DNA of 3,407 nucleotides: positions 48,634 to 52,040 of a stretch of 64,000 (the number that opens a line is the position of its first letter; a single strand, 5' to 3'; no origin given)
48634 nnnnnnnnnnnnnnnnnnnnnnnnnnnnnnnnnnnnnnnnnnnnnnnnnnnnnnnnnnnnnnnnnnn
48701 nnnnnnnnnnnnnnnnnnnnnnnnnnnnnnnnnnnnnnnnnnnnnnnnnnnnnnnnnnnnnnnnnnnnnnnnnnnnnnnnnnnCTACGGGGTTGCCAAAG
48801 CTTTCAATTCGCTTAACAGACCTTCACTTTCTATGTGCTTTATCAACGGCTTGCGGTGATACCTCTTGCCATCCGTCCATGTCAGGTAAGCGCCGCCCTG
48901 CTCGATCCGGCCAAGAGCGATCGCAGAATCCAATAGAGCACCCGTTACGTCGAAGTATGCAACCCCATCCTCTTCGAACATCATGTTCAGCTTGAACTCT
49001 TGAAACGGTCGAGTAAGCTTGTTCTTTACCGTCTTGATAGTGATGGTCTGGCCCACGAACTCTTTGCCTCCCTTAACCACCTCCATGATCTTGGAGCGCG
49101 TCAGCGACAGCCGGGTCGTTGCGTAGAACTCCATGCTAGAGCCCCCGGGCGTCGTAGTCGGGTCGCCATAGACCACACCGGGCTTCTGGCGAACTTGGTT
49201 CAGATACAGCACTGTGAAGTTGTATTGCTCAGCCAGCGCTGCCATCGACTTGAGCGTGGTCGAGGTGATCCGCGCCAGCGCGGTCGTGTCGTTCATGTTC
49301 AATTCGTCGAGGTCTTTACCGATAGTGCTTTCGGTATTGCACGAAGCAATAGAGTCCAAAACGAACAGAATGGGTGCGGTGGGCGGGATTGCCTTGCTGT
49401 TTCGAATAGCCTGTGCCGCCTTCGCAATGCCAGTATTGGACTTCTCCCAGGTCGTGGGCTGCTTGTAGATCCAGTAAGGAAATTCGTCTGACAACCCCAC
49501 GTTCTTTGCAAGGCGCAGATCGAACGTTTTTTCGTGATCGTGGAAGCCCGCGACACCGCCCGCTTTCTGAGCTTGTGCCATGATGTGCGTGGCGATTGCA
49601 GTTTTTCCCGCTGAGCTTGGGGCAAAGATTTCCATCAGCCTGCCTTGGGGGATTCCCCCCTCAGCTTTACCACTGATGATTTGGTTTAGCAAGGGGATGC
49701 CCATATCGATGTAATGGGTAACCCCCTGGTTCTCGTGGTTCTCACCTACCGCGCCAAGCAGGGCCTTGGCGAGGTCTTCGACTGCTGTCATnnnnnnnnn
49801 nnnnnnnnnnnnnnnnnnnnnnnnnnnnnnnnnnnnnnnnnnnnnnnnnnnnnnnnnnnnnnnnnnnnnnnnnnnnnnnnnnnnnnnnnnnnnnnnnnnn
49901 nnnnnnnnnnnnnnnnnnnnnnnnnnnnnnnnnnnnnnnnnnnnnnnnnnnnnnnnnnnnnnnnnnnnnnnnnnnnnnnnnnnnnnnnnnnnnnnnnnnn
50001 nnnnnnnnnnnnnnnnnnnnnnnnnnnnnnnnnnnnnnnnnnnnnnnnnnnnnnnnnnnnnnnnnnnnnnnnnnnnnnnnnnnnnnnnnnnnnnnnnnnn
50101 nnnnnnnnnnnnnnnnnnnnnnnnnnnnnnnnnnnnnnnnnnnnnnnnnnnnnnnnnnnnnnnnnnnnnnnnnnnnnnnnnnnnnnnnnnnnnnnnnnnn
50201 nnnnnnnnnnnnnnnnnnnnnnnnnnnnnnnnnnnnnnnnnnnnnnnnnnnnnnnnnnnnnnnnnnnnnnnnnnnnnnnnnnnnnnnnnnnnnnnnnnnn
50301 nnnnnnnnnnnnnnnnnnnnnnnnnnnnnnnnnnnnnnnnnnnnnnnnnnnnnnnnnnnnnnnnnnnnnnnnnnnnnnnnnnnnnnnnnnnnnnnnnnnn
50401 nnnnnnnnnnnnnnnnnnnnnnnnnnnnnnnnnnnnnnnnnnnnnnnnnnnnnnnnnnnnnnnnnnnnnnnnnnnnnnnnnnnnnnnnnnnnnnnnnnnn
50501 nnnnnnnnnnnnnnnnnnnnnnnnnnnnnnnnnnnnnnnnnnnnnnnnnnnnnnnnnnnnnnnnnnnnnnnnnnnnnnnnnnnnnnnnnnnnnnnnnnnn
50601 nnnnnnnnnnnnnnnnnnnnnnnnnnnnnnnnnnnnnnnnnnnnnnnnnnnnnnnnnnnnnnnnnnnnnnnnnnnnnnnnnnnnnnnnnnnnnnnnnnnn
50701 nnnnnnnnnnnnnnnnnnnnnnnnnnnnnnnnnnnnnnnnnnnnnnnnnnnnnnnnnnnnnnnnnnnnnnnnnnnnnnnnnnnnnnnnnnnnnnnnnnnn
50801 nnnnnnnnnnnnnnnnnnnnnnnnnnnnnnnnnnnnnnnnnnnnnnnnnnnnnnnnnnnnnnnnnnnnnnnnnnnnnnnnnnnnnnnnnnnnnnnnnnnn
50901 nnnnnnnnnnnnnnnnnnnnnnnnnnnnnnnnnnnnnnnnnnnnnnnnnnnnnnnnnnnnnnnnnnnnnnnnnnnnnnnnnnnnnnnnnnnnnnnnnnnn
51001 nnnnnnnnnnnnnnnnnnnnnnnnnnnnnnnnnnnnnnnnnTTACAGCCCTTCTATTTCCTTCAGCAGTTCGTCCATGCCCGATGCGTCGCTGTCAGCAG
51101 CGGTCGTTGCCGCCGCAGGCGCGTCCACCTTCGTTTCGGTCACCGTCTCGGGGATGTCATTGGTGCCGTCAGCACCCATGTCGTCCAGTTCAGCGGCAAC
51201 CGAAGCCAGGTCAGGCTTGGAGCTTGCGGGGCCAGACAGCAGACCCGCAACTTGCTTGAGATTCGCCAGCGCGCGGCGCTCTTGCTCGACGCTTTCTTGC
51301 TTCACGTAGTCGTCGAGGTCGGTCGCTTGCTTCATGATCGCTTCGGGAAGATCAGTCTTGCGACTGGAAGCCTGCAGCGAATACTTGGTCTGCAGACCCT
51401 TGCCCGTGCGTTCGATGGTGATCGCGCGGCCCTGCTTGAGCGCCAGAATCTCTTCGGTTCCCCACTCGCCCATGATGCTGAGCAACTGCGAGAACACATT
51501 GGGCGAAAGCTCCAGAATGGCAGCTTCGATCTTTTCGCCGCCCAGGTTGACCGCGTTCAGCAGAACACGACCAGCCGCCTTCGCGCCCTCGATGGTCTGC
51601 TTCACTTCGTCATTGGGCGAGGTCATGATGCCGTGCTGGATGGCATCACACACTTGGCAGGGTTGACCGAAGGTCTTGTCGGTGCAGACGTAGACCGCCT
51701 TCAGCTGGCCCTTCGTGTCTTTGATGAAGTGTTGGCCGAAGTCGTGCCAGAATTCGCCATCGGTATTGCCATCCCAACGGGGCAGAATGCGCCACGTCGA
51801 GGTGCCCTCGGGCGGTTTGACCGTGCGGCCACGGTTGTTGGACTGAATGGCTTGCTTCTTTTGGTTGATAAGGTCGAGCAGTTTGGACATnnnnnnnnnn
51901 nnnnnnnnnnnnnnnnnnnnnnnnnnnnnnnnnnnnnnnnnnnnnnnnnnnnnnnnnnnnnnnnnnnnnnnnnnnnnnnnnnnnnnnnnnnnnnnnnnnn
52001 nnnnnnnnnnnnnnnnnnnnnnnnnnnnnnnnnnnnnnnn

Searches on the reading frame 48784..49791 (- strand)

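Call 15: search_protein_families(library=phrogs, proteins=[window:48784-49791:-], max_evalue=0.001)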
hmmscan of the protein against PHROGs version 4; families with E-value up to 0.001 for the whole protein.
window:48784-49791:- (335 aa): 5 families
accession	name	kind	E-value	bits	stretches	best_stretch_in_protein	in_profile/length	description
phrog_97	-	other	1.1e-71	243.6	2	6-235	22-256/506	UvsX-like recombinase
phrog_9666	-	unknown function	2.1e-62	212.5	2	64-317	487-746/779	-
phrog_8337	-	DNA, RNA and nucleotide metabolism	1e-17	65.4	1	25-230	47-239/273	DNA repair protein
phrog_239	-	DNA, RNA and nucleotide metabolism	0.00043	20.3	0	45-110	353-419/801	DNA primase/helicase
phrog_19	-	DNA, RNA and nucleotide metabolism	0.00087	19.3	0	22-76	329-379/621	DnaB-like replicative helicase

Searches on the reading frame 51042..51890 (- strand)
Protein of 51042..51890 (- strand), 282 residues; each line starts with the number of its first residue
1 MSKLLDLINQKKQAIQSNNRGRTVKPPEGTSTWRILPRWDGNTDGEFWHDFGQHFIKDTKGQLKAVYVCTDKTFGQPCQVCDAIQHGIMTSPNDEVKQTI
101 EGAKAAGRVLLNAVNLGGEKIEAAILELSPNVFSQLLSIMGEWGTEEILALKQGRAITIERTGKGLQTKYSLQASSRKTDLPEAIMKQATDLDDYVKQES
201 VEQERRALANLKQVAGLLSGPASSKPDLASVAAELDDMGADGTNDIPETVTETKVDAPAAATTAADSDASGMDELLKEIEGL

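Call 14: search_protein_families(library=phrogs, proteins=[window:51042-51890:-], max_evalue=0.001)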
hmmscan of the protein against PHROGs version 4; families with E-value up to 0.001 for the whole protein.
window:51042-51890:- (282 aa): 2 families
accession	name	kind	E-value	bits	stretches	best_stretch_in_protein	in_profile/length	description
phrog_1192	-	DNA, RNA and nucleotide metabolism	1.1e-49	170.7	1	3-265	4-286/326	single strand DNA binding protein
phrog_1607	-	DNA, RNA and nucleotide metabolism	0.00017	22.3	1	155-269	153-275/285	single strand DNA binding protein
